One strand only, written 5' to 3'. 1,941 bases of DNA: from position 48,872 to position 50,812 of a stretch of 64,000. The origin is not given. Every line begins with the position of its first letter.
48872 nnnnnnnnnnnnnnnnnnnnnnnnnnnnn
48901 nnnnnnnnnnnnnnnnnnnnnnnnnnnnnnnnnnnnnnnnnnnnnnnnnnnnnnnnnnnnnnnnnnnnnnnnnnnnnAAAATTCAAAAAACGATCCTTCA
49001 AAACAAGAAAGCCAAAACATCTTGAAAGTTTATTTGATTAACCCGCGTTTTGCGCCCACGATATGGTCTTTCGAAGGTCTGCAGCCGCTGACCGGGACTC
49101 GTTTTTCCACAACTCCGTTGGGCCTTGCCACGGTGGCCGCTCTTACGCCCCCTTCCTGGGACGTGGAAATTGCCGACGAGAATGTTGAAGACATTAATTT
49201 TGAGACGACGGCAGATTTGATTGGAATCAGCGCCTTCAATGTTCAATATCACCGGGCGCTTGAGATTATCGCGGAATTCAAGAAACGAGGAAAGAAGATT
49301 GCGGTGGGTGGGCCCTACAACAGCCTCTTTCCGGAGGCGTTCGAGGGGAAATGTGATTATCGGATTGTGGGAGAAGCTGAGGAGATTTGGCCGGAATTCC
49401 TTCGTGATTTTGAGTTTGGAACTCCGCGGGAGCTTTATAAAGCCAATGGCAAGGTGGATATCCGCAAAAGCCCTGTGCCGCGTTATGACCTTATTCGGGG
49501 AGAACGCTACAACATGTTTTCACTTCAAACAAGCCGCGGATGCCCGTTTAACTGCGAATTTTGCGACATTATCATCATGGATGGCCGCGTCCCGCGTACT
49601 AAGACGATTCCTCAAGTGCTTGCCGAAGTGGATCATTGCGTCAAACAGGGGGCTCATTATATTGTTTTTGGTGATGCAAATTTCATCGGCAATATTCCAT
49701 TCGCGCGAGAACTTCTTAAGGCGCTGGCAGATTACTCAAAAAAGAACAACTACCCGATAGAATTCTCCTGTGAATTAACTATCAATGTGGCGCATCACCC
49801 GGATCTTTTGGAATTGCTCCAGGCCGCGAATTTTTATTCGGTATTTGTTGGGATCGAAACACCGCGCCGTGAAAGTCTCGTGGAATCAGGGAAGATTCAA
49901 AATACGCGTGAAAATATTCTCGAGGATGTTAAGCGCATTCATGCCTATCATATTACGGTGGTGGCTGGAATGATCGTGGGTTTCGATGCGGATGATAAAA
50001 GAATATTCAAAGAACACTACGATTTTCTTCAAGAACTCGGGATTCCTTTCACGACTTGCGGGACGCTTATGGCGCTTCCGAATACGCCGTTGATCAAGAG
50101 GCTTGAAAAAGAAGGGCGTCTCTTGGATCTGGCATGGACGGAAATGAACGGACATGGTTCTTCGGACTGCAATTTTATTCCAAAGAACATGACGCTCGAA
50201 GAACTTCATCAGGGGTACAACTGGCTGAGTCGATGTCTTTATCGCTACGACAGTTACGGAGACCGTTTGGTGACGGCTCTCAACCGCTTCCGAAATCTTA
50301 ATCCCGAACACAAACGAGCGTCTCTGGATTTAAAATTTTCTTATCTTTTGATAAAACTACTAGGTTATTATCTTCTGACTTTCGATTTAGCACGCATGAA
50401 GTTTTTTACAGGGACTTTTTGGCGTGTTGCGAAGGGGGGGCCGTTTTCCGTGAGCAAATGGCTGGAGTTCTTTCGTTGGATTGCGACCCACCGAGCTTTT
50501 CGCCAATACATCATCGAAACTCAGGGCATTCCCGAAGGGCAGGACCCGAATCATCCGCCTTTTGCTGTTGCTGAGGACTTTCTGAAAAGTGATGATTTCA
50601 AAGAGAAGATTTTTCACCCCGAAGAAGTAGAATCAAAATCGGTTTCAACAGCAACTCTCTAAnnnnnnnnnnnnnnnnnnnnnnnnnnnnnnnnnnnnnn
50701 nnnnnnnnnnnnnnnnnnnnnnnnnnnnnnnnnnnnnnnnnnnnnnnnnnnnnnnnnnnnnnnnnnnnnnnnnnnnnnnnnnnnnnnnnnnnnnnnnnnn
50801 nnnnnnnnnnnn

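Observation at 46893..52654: Two B12-binding radical SAM enzymes translationally coupled to psd-pssA, directly downstream of a riboswitch-controlled B12 import operon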

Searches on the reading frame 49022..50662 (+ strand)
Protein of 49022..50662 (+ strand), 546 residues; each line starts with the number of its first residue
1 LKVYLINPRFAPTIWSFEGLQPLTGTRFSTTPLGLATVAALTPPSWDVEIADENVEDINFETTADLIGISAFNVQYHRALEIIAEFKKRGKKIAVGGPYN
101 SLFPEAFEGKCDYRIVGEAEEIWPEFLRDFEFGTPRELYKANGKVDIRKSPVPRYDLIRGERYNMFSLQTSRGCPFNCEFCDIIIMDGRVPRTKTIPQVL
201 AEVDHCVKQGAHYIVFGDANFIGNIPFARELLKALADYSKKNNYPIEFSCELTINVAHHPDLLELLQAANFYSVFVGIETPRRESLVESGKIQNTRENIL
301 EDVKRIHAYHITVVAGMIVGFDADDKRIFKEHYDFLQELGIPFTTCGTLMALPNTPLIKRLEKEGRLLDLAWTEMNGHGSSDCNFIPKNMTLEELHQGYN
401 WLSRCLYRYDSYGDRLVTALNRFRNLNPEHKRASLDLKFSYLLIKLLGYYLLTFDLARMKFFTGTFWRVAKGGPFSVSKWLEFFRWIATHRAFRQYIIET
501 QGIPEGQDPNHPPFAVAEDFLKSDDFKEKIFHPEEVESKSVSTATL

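Call 9: search_protein_families(library=pfam, proteins=[window:49022-50662:+], max_evalue=0.01)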
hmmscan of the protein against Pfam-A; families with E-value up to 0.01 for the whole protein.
window:49022-50662:+ (546 aa): 3 families
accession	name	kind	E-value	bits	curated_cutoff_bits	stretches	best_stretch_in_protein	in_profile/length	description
PF04055.27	Radical_SAM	-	1.4e-18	68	29.5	1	169-336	2-166/166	Radical SAM superfamily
PF02310.24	B12-binding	-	2.1e-11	44.2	32.1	1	29-126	11-120/121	B12 binding domain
PF13282.11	DUF4070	-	2.4e-11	44.3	22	1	355-495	1-133/144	Domain of unknown function (DUF4070)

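Call 10: search_protein_families(library=ncbifam, proteins=[window:49022-50662:+], max_evalue=0.01)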
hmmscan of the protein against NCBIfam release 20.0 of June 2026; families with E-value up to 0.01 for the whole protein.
window:49022-50662:+ (546 aa): 22 families
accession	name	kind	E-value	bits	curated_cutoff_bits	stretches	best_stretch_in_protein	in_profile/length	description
TIGR04072.2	rSAM_ladder_B12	equivalog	6e-20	71.3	360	1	77-367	84-378/443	lipid biosynthesis B12-binding/radical SAM protein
TIGR04479.1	bcpD_PhpK_rSAM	subfamily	3.2e-19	68.7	600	1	164-360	240-430/504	PhpK family radical SAM P-methyltransferase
TIGR04013.1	B12_SAM_MJ_1487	hypoth_equivalog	3.4e-19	69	251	1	50-359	30-355/382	TIGR04013 family B12-binding domain/radical SAM domain-containing protein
TIGR04295.1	B12_rSAM_oligo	hypoth_equivalog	4.2e-15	55.4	400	1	168-372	203-393/422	TIGR04295 family B12-binding domain-containing radical SAM protein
TIGR04014.1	B12_SAM_MJ_0865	equivalog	2.2e-14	53.1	360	1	77-359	55-356/434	methyl-coenzyme M reductase glutamine C-methyltransferase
NF033712.0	B12_rSAM_KedN5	subfamily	2.9e-11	42.3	700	1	162-363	192-393/624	KedN5 family methylcobalamin-dependent radical SAM C-methyltransferase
NF033070.1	rSAM_AprD4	equivalog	1.6e-10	40.5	500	1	146-342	169-369/456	AprD4 family radical SAM diol-dehydratase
NF045585.1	rSAM_slr0320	equivalog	7.4e-10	37.9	775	1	135-308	205-376/511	photosystem II high light acclimation radical SAM protein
TIGR03471.1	HpnJ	equivalog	1.3e-09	37.5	577.6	1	165-395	197-421/472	hopanoid biosynthesis associated radical SAM protein HpnJ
NF040546.1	rSAM_CUAEP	equivalog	1.9e-09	36.7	500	1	168-317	174-319/468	CUAEP/CCAEP-tail radical SAM (seleno)protein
NF040542.1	rSAM_RCCLKC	equivalog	4.2e-08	32.8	450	1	148-314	163-325/423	arsinothricin biosynthesis radical SAM protein ArsL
TIGR04367.1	HpnR_B12_rSAM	equivalog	7.6e-08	31.3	650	1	165-328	186-342/490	hopanoid C-3 methylase HpnR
NF038361.1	rSAM_Sden_1168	equivalog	1.4e-06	27.2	575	1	152-353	271-465/560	Sden_1168 family B12-binding radical SAM P-methyltransferase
TIGR01125.1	TIGR01125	equivalog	3.6e-06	26.3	356.95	1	79-339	55-316/432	30S ribosomal protein S12 methylthiotransferase RimO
TIGR00089.1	TIGR00089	subfamily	9.8e-06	24.6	251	1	92-340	70-319/429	MiaB/RimO family radical SAM methylthiotransferase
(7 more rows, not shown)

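Call 11: find_homologous_proteins(query=window:49022-50662:+)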
Query window:49022-50662:+ (546 aa): 6620 proteins with E <= 0.001 among 8000 candidates; the best 120 are listed.
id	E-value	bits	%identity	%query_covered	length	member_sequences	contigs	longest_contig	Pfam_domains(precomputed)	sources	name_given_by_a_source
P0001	0.0e+0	1118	89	95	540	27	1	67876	PF04055.28,PF13282.12,PF02310.25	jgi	-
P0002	0.0e+0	1114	88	97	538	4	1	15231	PF04055.28,PF13282.12,PF02310.25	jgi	jgi:radical SAM superfamily enzyme YgiQ (UPF0313 family)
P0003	0.0e+0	1111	90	94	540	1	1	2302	PF04055.28,PF13282.12,PF02310.25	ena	-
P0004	0.0e+0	1098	88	95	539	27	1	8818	PF04055.28,PF13282.12,PF02310.25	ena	-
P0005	0.0e+0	1087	87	95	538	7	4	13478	PF04055.28,PF13282.12,PF02310.25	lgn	-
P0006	0.0e+0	1080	87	94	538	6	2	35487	PF04055.28,PF13282.12,PF02310.25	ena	-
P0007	0.0e+0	1076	85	96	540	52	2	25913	PF04055.28,PF13282.12,PF02310.25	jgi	-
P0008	0.0e+0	1073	86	94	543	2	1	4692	PF04055.28,PF13282.12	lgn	-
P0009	0.0e+0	1065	86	95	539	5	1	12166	PF04055.28,PF13282.12,PF02310.25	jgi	-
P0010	0.0e+0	1063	85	95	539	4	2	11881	PF04055.28,PF13282.12,PF02310.25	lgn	-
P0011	0.0e+0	1062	82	100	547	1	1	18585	PF04055.28,PF13282.12,PF02310.25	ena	-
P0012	0.0e+0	1054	82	100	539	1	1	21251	PF04055.28,PF13282.12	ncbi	-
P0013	0.0e+0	1041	84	94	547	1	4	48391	PF04055.28,PF13282.12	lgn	-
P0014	0.0e+0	1033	82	97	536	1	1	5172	PF04055.28,PF13282.12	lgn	-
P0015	0.0e+0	1029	79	100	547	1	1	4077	PF04055.28,PF13282.12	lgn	-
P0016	0.0e+0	1027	83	95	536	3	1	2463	PF04055.28,PF13282.12,PF02310.25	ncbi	-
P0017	0.0e+0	1025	80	99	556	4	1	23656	PF04055.28,PF13282.12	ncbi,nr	ncbi:MAG: B12-binding domain-containing radical SAM protein [Candidatus Omnitrophica bacterium]|nr:B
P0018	0.0e+0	1023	79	100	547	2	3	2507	PF04055.28,PF13282.12,PF02310.25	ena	-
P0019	0.0e+0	1022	83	95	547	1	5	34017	PF04055.28,PF13282.12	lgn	-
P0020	0.0e+0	1021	83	94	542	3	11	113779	PF04055.28,PF13282.12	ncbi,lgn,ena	-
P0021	2.7e-296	1001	81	94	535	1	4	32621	PF04055.28,PF13282.12,PF02310.25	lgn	-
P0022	2.8e-292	988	81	95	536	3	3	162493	PF04055.28,PF13282.12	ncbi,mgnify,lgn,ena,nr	ncbi:MAG TPA: radical SAM protein [Candidatus Omnitrophota bacterium]|mgnify:CR=1 FL=1|nr:radical SA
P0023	4.6e-287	971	79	95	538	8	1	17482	PF04055.28,PF13282.12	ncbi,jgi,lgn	ncbi:MAG: radical SAM protein [Candidatus Omnitrophota bacterium]|jgi:radical SAM superfamily enzyme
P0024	6.8e-286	967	77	97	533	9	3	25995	PF04055.28,PF13282.12,PF02310.25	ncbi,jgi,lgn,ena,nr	ncbi:MAG TPA: radical SAM protein [Candidatus Omnitrophota bacterium]|nr:radical SAM protein [Candid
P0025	7.6e-285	964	77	97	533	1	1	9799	PF04055.28,PF13282.12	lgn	-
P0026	2.9e-284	962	76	95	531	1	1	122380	PF04055.28,PF13282.12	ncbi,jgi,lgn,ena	ncbi:MAG: radical SAM protein [Candidatus Omnitrophota bacterium]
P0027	6.7e-283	957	77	94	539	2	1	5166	PF04055.28,PF13282.12,PF02310.25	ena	-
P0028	8.3e-283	957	78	94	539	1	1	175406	PF04055.28,PF13282.12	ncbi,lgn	ncbi:MAG: radical SAM protein [Candidatus Omnitrophota bacterium]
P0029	2.1e-282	956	77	94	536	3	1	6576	PF04055.28,PF13282.12,PF02310.25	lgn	-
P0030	4.2e-282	955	76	95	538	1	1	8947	PF04055.28,PF13282.12,PF02310.25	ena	-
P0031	6.9e-282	954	74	99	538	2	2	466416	PF04055.28,PF13282.12,PF02310.25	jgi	jgi:radical SAM superfamily enzyme YgiQ (UPF0313 family)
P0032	1.0e-281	953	78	94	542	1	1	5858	PF04055.28,PF13282.12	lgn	-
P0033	1.1e-281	953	77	95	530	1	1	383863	PF04055.28,PF13282.12,PF02310.25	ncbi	-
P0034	1.5e-281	953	77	94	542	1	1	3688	PF04055.28,PF13282.12,PF02310.25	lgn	-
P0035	6.1e-280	948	76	94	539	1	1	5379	PF04055.28,PF13282.12,PF02310.25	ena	-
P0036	8.4e-280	947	76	94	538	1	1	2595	PF04055.28,PF13282.12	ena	-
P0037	9.9e-280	947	76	95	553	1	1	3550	PF04055.28,PF13282.12,PF02310.25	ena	-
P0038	3.2e-279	945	76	94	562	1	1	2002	PF04055.28,PF13282.12,PF02310.25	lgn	-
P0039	7.5e-279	944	75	94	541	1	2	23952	PF04055.28,PF13282.12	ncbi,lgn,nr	ncbi:MAG: radical SAM protein [Candidatus Omnitrophica bacterium]|nr:radical SAM protein [Candidatus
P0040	2.1e-278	942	76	94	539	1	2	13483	PF04055.28,PF13282.12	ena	-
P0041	2.2e-278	942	76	94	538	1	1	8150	PF04055.28,PF13282.12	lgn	-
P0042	2.8e-278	942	75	95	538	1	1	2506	PF04055.28,PF13282.12,PF02310.25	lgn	-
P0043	2.9e-278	942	75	94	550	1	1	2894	PF04055.28,PF13282.12,PF02310.25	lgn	-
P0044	3.7e-278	942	76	94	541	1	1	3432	PF04055.28,PF13282.12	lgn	-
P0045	3.9e-278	942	76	94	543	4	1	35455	PF04055.28,PF13282.12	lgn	-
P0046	5.2e-278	941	76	94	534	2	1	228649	PF04055.28,PF13282.12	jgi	-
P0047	7.2e-278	941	76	94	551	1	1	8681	PF04055.28,PF13282.12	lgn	-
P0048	1.3e-277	940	76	94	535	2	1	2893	PF04055.28,PF13282.12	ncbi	-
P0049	6.1e-277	938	75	95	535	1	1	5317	PF04055.28,PF13282.12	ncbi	-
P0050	1.3e-276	937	74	95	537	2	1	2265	PF04055.28,PF13282.12,PF02310.25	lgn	-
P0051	3.6e-276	935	75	95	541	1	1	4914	PF04055.28,PF13282.12,PF02310.25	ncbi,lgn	-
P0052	3.9e-276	935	74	94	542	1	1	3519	PF04055.28,PF13282.12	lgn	-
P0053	4.3e-276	935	76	95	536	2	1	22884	PF04055.28,PF13282.12,PF02310.25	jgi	jgi:radical SAM superfamily enzyme YgiQ (UPF0313 family)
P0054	1.3e-275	933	74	95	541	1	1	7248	PF04055.28,PF13282.12,PF02310.25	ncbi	-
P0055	1.7e-275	933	75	96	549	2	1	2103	PF04055.28,PF13282.12,PF02310.25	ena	-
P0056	1.9e-275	933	75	94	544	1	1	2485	PF04055.28,PF13282.12,PF19864.6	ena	-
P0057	2.9e-274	929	74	98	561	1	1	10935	PF04055.28,PF13282.12,PF02310.25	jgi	jgi:radical SAM superfamily enzyme YgiQ (UPF0313 family)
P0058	6.1e-274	928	75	94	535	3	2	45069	PF04055.28,PF13282.12,PF02310.25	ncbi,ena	-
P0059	7.1e-274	928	74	94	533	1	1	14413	PF04055.28,PF13282.12,PF02310.25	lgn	-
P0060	1.1e-273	927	74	95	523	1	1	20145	PF04055.28,PF13282.12,PF02310.25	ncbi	-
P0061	1.6e-273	926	75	95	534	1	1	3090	PF04055.28,PF13282.12,PF02310.25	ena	-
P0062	1.9e-273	926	74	94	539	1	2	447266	PF04055.28,PF13282.12,PF02310.25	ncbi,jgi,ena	-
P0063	2.6e-273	926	74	96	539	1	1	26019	PF04055.28,PF13282.12,PF02310.25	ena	-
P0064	5.6e-273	925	74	94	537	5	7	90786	PF04055.28,PF13282.12,PF02310.25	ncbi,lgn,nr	ncbi:MAG: DUF4070 domain-containing protein [Candidatus Omnitrophica bacterium]|nr:DUF4070 domain-co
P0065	2.4e-272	922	72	99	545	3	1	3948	PF04055.28,PF13282.12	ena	-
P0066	4.9e-272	921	73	95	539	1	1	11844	PF04055.28,PF13282.12,PF02310.25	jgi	-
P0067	8.7e-272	921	74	94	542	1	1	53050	PF04055.28,PF13282.12,PF02310.25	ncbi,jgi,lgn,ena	-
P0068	9.3e-272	921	74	95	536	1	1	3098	PF04055.28,PF13282.12,PF02310.25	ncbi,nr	ncbi:MAG TPA: radical SAM protein [bacterium]|nr:radical SAM protein [bacterium]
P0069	1.0e-271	920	75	95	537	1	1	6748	PF04055.28,PF13282.12,PF02310.25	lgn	-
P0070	1.1e-271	920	74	95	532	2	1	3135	PF04055.28,PF13282.12,PF02310.25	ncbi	-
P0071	5.8e-271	918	75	94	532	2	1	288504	PF04055.28,PF13282.12,PF02310.25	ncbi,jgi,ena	-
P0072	2.6e-270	916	71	99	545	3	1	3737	PF04055.28,PF13282.12,PF02310.25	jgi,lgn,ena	-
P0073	3.3e-270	915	74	92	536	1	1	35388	PF04055.28,PF13282.12,PF02310.25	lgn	-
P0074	4.9e-270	915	74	94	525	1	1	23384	PF04055.28,PF13282.12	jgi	jgi:radical SAM superfamily enzyme YgiQ (UPF0313 family)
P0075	5.0e-269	912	72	95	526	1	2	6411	PF04055.28,PF13282.12,PF02310.25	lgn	-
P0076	5.4e-269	911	72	99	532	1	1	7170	PF04055.28,PF13282.12,PF02310.25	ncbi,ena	-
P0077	7.6e-269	911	74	94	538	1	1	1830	PF04055.28,PF13282.12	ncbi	-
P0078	2.0e-268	910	72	97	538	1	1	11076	PF04055.28,PF13282.12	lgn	-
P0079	1.1e-266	904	72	96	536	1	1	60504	PF04055.28,PF13282.12,PF02310.25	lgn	-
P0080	7.2e-266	901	72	95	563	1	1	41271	PF04055.28,PF13282.12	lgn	-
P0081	2.8e-265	899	71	94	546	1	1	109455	PF04055.28,PF13282.12,PF02310.25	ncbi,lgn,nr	ncbi:MAG: DUF4070 domain-containing protein [Candidatus Omnitrophica bacterium]|nr:DUF4070 domain-co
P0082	1.2e-264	897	75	92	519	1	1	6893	PF04055.28,PF13282.12,PF02310.25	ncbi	-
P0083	1.3e-264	897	71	95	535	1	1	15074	PF04055.28,PF13282.12,PF02310.25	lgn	-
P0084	2.5e-264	896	72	96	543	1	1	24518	PF04055.28,PF13282.12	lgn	-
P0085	4.9e-264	895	73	94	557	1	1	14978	PF04055.28,PF13282.12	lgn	-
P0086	5.1e-264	895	72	95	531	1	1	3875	PF04055.28,PF13282.12,PF02310.25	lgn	-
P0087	1.4e-263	894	71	95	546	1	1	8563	PF04055.28,PF13282.12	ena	-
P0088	1.9e-263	893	74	94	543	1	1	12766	PF04055.28,PF13282.12,PF02310.25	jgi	-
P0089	2.2e-263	893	72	95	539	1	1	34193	PF04055.28,PF13282.12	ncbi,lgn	-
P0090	2.5e-263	893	71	94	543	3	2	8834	PF04055.28,PF13282.12,PF02310.25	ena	-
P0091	4.8e-263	892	73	94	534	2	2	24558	PF04055.28,PF13282.12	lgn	-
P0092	5.8e-263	891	71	97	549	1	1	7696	PF04055.28,PF13282.12,PF02310.25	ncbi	-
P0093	2.5e-262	889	72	95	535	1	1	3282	PF04055.28,PF13282.12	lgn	-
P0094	3.3e-260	882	76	89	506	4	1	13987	PF04055.28,PF13282.12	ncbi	-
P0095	1.2e-259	881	71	94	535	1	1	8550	PF04055.28,PF13282.12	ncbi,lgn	-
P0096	1.8e-259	880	75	89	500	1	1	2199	PF04055.28,PF13282.12,PF02310.25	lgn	-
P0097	7.3e-258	875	72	94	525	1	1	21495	PF04055.28,PF13282.12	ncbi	-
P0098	1.1e-257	874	72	94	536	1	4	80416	PF04055.28,PF13282.12,PF02310.25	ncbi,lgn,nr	ncbi:MAG: DUF4070 domain-containing protein [Candidatus Omnitrophica bacterium]|nr:DUF4070 domain-co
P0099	6.5e-257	872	71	95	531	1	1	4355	PF04055.28,PF13282.12,PF02310.25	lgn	-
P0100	1.6e-256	870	68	95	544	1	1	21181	PF04055.28,PF13282.12,PF02310.25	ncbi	-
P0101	3.0e-256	869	70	94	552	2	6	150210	PF04055.28,PF13282.12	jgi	-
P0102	1.5e-255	867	70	95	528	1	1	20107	PF04055.28,PF13282.12,PF02310.25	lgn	-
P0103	1.6e-255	867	74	89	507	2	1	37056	PF04055.28,PF13282.12,PF02310.25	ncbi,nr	ncbi:MAG: radical SAM protein [Candidatus Omnitrophica bacterium]|nr:radical SAM protein [Candidatus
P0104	1.1e-254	864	70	95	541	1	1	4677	PF04055.28,PF13282.12,PF02310.25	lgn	-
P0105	5.2e-251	852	68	95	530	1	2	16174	PF04055.28,PF13282.12,PF02310.25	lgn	-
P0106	1.9e-250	850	67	95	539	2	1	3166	PF04055.28,PF13282.12,PF02310.25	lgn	-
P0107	4.7e-250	849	74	88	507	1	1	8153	PF04055.28,PF13282.12,PF02310.25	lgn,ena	-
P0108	2.4e-248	843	69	94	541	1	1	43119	PF04055.28,PF13282.12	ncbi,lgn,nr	ncbi:MAG: B12-binding domain-containing radical SAM protein [Candidatus Omnitrophica bacterium]|nr:B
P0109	4.4e-248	842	73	86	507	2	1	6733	PF04055.28,PF13282.12,PF02310.25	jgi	-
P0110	3.8e-241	819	69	90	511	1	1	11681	PF04055.28,PF13282.12,PF02310.25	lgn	-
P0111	7.0e-238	809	69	88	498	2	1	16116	PF04055.28,PF13282.12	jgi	-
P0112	3.5e-231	787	64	94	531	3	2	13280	PF04055.28,PF13282.12,PF02310.25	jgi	jgi:radical SAM superfamily enzyme YgiQ (UPF0313 family)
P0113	5.5e-226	769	63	94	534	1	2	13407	PF04055.28,PF13282.12,PF02310.25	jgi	jgi:radical SAM superfamily enzyme YgiQ (UPF0313 family)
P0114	5.8e-219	746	81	71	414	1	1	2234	PF04055.28,PF13282.12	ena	-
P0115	2.4e-213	728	60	94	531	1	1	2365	PF04055.28,PF13282.12,PF02310.25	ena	-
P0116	1.0e-210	719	59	95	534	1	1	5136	PF04055.28,PF13282.12,PF02310.25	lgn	-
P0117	8.7e-209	713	60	94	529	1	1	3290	PF04055.28,PF13282.12,PF02310.25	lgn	-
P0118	2.4e-207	708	59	95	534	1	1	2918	PF04055.28,PF13282.12,PF02310.25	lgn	-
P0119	2.9e-206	704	59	94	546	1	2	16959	PF04055.28,PF13282.12,PF02310.25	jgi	jgi:radical SAM superfamily enzyme YgiQ (UPF0313 family)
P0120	1.9e-203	695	61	89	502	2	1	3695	PF04055.28,PF13282.12,PF02310.25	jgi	jgi:radical SAM superfamily enzyme YgiQ (UPF0313 family)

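Call 17: find_encoding_contigs(protein=P0119, flank=10000, max_places=3)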
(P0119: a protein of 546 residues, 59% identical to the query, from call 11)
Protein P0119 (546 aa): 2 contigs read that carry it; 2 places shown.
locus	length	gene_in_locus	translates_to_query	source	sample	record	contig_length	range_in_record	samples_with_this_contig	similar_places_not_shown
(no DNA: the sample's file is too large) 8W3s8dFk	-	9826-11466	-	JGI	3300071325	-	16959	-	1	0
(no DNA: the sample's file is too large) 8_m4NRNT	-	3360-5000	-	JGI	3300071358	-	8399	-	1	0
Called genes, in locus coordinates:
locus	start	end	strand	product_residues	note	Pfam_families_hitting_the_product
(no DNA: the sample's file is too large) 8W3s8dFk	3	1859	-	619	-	?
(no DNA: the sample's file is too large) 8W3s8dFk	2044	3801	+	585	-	PF01011:PQQ, PF13360:PQQ_2, PF01011:PQQ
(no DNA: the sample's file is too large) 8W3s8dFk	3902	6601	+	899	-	PF00069:Pkinase, PF07714:PK_Tyr_Ser-Thr, PF03109:ABC1 (weak), PF01636:APH (weak), PF00930:DPPIV_N (faint), PF23381:Beta-prop_IFT122_1st (faint), PF25174:Beta-prop_THOC3 (faint), PF26549:Tricorn_N (faint), +3 more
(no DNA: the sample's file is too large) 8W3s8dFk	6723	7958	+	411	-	PF13692:Glyco_trans_1_4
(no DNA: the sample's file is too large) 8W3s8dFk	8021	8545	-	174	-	-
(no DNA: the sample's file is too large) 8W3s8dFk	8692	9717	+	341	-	PF09924:LPG_synthase_C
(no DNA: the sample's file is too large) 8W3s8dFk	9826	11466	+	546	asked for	PF02310:B12-binding (weak), PF04055:Radical_SAM, PF13282:DUF4070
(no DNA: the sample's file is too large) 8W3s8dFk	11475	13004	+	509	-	PF05893:LuxC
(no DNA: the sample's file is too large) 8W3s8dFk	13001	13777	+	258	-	PF00132:Hexapep (weak)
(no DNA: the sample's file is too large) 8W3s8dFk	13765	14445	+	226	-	-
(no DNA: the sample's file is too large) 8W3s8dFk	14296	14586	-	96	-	-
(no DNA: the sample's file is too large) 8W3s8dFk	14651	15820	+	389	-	PF04443:LuxE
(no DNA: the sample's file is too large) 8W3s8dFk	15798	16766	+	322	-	PF02273:Acyl_transf_2, PF12146:Hydrolase_4 (weak)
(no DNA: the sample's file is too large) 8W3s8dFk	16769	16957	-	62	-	?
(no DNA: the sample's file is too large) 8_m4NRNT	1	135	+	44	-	?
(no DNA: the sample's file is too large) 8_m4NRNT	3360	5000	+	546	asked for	PF02310:B12-binding (weak), PF04055:Radical_SAM, PF13282:DUF4070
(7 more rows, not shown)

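Call 18: find_related_loci(query=A1, collection=genome_contigs, flank=10000)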
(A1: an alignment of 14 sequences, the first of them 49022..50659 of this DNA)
Query A1 (546 aa) in genome_contigs; peptide patterns used: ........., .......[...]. (x = any residue, [..] = any of these).
600 stretches matched a pattern (row limit reached: there are more); 589 encode a relative of the query (tblastn E <= 1e-3); the best 80 are kept; 80 distinct loci.
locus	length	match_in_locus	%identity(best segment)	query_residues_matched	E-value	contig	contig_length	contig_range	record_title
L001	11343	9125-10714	84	1-543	0e+0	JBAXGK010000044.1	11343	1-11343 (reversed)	MAG: Candidatus Omnitrophota bacterium isolate ELA295 MAG295_44, whole genome shotgun sequence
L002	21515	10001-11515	48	1-505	8e-158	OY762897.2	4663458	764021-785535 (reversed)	MAG: Candidatus Binatia bacterium isolate 08c4157d-86a7-49cc-8b26-f3076a3ae996 genome assembly, chromosome: 1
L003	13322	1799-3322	49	2-505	2e-155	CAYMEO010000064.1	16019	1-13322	MAG TPA_asm: uncultured Spirochaetia bacterium isolate binchicken_co71_42 genome assembly, contig: NODE_1582_length_1601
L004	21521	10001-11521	47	1-506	5e-155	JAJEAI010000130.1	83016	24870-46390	MAG: Candidatus Binatia bacterium isolate jk18x7bins.45 k141_870819, whole genome shotgun sequence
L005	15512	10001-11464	42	1-497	1e-129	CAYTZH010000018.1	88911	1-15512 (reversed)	MAG TPA_asm: uncultured Spirochaetales bacterium isolate SRP128890_co1_152 genome assembly, contig: NODE_400_length_8891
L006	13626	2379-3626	44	1-420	2e-123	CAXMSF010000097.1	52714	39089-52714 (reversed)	MAG: uncultured Gammaproteobacteria bacterium isolate 10C-St20-MC-01_bin.21.orig genome assembly, contig: k141_1137677,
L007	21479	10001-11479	40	1-502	2e-118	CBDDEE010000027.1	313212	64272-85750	MAG: Myxococcota bacterium isolate 73384339-dcb6-4e61-b93f-9f18697b7e07 genome assembly, contig: contig_27, whole genome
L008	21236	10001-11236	47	1-416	1e-117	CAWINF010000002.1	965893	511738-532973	MAG: uncultured Acidobacteriota bacterium isolate MFD04944.bin.1.105 genome assembly, contig: contig_23027, whole genome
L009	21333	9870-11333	41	1-497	1e-122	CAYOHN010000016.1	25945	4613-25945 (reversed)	MAG TPA_asm: uncultured Spirochaetales bacterium isolate SRP141376_co3_98 genome assembly, contig: NODE_4986_length_2594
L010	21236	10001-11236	44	1-416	3e-115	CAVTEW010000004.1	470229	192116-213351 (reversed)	MAG: uncultured Acidobacteriota bacterium isolate MFD00822.bin.1.85 genome assembly, contig: contig_70253, whole genome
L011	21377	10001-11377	43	1-462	8e-115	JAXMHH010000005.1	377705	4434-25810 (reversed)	MAG: bacterium isolate STL-UBA1 C1.96.fa-5, whole genome shotgun sequence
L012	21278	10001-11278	44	1-425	1e-114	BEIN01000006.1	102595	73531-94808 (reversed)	Bacterium HR37 DNA, contig: NODE_90_6, isolate: HRbin37, whole genome shotgun sequence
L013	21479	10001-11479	39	1-502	1e-111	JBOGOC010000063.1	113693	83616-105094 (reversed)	MAG: Candidatus Polarisedimenticolia bacterium isolate M3-S_metawrap_bin.237 k127_3776281, whole genome shotgun sequence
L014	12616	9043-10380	42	1-452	3e-111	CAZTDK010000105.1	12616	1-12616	MAG TPA_asm: uncultured Candidatus Binatia bacterium isolate binchicken_co54_374 genome assembly, contig: NODE_8985_leng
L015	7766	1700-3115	42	3-477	8e-111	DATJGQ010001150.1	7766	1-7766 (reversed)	MAG TPA_asm: Gemmataceae bacterium isolate SMAG_U15490 k141_13774387, whole genome shotgun sequence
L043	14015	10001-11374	39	1-468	4e-96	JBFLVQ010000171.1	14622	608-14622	MAG: Acidobacteriota bacterium isolate MAG010 MAG010_171, whole genome shotgun sequence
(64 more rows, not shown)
